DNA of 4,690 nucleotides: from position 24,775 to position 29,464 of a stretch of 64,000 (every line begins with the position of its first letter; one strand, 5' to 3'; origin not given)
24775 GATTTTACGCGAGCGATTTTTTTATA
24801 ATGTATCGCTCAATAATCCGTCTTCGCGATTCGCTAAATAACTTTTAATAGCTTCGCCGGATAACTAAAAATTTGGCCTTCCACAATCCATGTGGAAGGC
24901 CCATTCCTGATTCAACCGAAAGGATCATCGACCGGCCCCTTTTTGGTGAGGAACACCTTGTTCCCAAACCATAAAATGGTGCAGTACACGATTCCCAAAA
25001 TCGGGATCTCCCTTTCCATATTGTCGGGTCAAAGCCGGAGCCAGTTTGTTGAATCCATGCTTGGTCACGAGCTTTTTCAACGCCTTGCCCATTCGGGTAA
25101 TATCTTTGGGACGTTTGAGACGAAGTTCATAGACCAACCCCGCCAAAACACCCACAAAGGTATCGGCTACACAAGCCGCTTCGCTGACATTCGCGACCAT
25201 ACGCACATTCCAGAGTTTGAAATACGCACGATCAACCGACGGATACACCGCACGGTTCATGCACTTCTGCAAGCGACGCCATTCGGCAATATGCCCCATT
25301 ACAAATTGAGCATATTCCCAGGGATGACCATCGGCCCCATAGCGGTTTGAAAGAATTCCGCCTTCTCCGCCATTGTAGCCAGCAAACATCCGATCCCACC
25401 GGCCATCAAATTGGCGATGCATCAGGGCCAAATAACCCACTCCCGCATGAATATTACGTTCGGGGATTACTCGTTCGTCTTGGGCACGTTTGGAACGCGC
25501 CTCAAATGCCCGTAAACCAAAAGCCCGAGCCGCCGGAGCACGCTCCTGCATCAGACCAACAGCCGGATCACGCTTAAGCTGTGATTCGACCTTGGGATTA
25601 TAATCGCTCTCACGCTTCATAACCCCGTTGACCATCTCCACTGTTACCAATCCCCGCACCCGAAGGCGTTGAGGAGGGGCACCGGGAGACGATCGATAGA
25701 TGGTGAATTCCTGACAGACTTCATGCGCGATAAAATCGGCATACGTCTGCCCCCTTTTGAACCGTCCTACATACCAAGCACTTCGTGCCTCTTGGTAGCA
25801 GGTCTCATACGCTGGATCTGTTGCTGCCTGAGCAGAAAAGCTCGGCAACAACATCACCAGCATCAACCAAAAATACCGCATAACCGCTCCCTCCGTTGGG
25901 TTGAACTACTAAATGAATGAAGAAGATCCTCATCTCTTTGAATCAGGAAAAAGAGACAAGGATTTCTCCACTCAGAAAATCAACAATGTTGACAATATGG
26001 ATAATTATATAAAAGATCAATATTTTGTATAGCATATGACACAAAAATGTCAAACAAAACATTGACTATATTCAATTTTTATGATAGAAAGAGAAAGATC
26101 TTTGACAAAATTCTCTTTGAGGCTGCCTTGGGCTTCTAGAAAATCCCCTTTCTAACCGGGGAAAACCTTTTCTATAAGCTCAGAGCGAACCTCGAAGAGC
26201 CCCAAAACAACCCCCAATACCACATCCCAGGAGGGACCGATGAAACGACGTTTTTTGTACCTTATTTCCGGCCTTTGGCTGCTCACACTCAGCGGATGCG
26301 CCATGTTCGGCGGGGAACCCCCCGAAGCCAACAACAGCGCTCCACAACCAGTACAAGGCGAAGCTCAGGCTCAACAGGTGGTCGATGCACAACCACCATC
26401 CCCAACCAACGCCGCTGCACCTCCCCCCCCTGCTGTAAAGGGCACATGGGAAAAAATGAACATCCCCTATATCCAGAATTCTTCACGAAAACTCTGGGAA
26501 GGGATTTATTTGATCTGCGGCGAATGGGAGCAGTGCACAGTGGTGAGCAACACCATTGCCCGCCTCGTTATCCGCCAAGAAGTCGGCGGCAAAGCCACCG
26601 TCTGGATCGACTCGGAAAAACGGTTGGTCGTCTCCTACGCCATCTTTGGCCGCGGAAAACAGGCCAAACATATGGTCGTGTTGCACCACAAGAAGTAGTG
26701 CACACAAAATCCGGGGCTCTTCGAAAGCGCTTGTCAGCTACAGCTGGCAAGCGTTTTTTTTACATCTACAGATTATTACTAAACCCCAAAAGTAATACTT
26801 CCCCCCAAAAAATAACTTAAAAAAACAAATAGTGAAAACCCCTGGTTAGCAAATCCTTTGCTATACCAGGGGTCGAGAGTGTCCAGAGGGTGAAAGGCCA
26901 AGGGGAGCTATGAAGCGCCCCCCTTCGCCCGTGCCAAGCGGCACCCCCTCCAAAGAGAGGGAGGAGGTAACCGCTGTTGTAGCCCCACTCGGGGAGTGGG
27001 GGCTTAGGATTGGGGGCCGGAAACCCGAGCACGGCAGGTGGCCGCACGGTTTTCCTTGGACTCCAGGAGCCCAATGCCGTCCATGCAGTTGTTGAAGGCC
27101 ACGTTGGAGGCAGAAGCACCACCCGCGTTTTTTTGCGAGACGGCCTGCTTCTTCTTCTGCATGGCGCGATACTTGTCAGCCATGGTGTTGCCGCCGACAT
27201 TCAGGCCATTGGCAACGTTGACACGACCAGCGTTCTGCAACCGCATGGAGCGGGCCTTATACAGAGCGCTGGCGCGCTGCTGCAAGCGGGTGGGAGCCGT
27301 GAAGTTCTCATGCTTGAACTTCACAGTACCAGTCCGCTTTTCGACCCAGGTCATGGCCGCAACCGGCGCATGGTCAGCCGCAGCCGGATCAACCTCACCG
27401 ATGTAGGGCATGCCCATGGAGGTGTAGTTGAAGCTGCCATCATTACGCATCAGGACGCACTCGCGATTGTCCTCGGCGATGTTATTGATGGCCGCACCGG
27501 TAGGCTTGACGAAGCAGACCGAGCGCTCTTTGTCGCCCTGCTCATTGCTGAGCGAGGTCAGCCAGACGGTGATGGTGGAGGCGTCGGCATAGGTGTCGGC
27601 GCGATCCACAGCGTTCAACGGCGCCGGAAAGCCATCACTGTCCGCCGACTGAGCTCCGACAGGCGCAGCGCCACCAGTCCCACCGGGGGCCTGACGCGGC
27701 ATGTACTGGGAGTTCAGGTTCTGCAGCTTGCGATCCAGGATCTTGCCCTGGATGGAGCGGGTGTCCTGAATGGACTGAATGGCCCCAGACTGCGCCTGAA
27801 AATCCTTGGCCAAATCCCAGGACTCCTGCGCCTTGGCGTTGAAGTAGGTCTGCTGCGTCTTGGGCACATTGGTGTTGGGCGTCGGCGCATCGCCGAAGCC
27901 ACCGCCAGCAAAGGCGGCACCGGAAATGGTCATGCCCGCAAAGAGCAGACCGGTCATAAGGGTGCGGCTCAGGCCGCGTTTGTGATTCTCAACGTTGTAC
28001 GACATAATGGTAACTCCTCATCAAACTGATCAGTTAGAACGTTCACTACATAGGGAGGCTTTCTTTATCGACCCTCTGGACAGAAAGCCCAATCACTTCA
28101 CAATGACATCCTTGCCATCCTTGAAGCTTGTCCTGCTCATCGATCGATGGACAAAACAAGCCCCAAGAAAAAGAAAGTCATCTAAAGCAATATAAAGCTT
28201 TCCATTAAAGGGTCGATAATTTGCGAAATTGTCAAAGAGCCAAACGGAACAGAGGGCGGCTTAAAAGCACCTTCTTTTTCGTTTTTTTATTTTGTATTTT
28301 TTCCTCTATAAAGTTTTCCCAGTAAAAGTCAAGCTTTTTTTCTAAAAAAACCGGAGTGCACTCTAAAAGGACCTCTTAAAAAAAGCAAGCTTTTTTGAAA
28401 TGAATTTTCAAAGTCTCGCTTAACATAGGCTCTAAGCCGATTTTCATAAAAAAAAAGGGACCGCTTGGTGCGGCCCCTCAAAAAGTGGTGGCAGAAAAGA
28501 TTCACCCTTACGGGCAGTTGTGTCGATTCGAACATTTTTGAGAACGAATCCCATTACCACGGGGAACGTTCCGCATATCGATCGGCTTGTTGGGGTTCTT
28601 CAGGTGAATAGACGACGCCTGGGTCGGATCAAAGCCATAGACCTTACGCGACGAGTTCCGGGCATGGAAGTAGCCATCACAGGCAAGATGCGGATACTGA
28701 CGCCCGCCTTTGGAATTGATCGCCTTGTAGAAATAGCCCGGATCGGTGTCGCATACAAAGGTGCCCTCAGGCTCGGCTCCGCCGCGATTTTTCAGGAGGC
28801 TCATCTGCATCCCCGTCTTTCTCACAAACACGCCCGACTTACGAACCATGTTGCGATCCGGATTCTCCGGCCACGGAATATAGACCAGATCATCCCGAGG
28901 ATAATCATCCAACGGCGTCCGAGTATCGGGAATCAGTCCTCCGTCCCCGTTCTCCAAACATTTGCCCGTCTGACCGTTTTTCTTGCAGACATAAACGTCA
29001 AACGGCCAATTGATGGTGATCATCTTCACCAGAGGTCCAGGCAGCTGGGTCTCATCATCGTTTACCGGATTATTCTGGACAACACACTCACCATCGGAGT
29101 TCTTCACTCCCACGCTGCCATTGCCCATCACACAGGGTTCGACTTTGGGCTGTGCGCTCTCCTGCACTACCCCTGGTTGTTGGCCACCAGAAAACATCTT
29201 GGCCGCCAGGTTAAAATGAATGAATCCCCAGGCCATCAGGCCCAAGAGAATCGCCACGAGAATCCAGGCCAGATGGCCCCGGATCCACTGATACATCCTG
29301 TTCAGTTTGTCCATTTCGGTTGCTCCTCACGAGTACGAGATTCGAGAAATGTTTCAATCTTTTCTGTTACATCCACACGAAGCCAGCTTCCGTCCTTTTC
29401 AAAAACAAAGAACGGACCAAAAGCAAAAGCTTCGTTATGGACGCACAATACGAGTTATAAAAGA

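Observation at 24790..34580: Compositionally foreign island of Shine-Dalgarno-led envelope/secreted-protein genes, in two blocks around one native-looking gene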

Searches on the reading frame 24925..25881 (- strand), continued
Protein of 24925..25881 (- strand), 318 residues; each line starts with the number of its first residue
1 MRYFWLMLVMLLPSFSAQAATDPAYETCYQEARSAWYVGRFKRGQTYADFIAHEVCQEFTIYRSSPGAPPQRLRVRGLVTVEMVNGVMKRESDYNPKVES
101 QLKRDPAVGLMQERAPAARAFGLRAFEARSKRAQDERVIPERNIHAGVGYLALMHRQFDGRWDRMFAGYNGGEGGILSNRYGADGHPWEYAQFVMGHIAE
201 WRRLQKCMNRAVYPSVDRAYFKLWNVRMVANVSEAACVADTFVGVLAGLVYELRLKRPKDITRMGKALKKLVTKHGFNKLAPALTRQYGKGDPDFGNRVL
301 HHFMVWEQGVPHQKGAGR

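Call 78: search_protein_families(library=padloc, proteins=[window:24925-25881:-], max_evalue=0.01)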
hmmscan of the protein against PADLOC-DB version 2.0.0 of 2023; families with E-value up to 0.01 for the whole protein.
window:24925-25881:- (318 aa): 0 families

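Call 86: find_related_loci(query=window:24925-25881:-, collection=viral_contigs, flank=5000)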
Query window:24925-25881:- (318 aa) in viral_contigs; peptide patterns used: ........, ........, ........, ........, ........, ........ (x = any residue, [..] = any of these).
1 stretches matched a pattern, but none encodes a relative of the query by tblastn (E <= 1e-3).

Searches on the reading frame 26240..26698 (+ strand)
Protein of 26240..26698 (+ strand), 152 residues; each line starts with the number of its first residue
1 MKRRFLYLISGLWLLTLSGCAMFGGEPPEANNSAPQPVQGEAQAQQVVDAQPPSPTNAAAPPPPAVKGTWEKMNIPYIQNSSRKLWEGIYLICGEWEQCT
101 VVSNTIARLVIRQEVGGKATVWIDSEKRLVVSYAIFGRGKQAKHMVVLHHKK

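Call 4: search_protein_families(library=pfam, proteins=[window:26240-26698:+], max_evalue=0.1)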
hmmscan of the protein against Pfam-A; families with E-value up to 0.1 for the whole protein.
window:26240-26698:+ (152 aa): 0 families

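Call 11: search_protein_families(library=ncbifam, proteins=[window:26240-26698:+], max_evalue=0.1)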
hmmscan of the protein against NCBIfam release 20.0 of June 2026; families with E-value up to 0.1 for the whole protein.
window:26240-26698:+ (152 aa): 0 families

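Call 12: search_protein_families(library=phrogs, proteins=[window:26240-26698:+], max_evalue=0.1)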
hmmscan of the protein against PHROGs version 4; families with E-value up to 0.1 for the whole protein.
window:26240-26698:+ (152 aa): 0 families

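Call 78: search_protein_families(library=padloc, proteins=[window:26240-26698:+], max_evalue=0.01)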
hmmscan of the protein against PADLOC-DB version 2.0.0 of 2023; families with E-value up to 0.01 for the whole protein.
window:26240-26698:+ (152 aa): 0 families

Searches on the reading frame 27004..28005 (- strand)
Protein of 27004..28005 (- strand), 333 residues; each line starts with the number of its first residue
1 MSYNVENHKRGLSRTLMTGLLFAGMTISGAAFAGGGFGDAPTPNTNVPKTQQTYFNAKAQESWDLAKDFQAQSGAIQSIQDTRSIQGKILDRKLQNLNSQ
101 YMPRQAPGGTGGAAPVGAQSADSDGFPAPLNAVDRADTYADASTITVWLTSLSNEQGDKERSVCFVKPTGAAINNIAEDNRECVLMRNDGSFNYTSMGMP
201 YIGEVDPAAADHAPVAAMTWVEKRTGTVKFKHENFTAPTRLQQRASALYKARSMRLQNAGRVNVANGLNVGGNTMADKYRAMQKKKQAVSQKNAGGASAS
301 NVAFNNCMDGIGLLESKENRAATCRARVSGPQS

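Call 4: search_protein_families(library=pfam, proteins=[window:27004-28005:-], max_evalue=0.1)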
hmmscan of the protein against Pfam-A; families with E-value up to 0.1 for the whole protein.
window:27004-28005:- (333 aa): 0 families

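Call 11: search_protein_families(library=ncbifam, proteins=[window:27004-28005:-], max_evalue=0.1)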
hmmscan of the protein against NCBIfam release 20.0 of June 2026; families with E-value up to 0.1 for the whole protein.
window:27004-28005:- (333 aa): 0 families

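Call 12: search_protein_families(library=phrogs, proteins=[window:27004-28005:-], max_evalue=0.1)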
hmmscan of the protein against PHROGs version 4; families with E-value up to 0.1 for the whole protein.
window:27004-28005:- (333 aa): 0 families

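Call 72: search_solved_structures(query=window:27004-28005:-, max_evalue=1)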
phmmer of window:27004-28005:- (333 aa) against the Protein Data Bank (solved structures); distinct sequences matched with E-value up to 1: 3.
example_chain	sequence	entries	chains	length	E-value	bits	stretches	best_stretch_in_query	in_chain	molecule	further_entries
8i3e_A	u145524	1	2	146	0.19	14.1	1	51-106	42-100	ELKS/Rab6-interacting/CAST family member 1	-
2wb3_A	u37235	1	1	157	0.21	14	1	216-284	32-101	HYALURONIDASE-PHAGE ASSOCIATED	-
2wh7_A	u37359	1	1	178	0.56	12.5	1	216-273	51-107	HYALURONIDASE-PHAGE ASSOCIATED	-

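Call 78: search_protein_families(library=padloc, proteins=[window:27004-28005:-], max_evalue=0.01)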
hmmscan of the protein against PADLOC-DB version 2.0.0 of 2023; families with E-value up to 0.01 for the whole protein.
window:27004-28005:- (333 aa): 0 families

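Call 84: find_related_loci(query=window:27004-28005:-, collection=viral_contigs, flank=5000)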
Query window:27004-28005:- (333 aa) in viral_contigs; peptide patterns used: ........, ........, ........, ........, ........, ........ (x = any residue, [..] = any of these).
2 stretches matched a pattern, but none encodes a relative of the query by tblastn (E <= 1e-3).

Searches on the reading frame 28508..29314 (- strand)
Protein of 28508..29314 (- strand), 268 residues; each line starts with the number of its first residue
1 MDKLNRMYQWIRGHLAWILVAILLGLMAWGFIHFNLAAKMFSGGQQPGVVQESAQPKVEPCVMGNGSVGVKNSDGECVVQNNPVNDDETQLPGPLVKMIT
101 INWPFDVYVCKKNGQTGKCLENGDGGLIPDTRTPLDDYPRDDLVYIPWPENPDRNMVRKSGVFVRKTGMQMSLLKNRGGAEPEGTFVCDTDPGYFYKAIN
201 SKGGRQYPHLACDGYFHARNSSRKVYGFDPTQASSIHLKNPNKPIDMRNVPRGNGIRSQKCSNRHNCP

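Call 4: search_protein_families(library=pfam, proteins=[window:28508-29314:-], max_evalue=0.1)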
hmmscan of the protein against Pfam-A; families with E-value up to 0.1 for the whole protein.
window:28508-29314:- (268 aa): 0 families

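Call 11: search_protein_families(library=ncbifam, proteins=[window:28508-29314:-], max_evalue=0.1)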
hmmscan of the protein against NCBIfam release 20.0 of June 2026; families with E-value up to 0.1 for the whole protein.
window:28508-29314:- (268 aa): 0 families

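Call 12: search_protein_families(library=phrogs, proteins=[window:28508-29314:-], max_evalue=0.1)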
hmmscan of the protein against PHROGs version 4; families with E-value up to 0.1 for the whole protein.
window:28508-29314:- (268 aa): 0 families

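Call 56: predict_structure(protein=window:28508-29314:-)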
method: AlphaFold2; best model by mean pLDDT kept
length: 268 residues; sequences in the alignment: 1
mean_pLDDT: 45.2   pTM: 0.21
mean pLDDT of the five models: 45.2, 42.1, 39.7, 38.8, 38.7
residues with pLDDT >= 90: 29; 70-90: 24; 50-70: 14; < 50: 201
segments of 3 or more residues with pLDDT < 50: 44-56, 81-268
pLDDT, mean of each block of 10 residues (from residue 1): 89 95 95 81 50 53 67 76 34 25 32 39 40 38 37 31 35 26 29 26 29 30 31 30 34 34 32
secondary structure, 60 per line:
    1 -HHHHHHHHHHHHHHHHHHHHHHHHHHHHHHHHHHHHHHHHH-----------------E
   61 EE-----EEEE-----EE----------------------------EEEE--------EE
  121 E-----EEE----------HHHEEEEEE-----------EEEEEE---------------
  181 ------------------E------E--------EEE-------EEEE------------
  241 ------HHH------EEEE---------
elements in order: H2-42 E60-62 E68-71 E107-110 E119-121 E127-129 E143-148 E160-165 E215-217 E225-228 E256-259

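Call 73: search_solved_structures(query=window:28508-29314:-, max_evalue=1)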
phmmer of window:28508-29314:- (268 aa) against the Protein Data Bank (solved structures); distinct sequences matched with E-value up to 1: 0.

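Call 78: search_protein_families(library=padloc, proteins=[window:28508-29314:-], max_evalue=0.01)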
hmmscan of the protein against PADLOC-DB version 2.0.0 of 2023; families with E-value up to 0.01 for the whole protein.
window:28508-29314:- (268 aa): 0 families
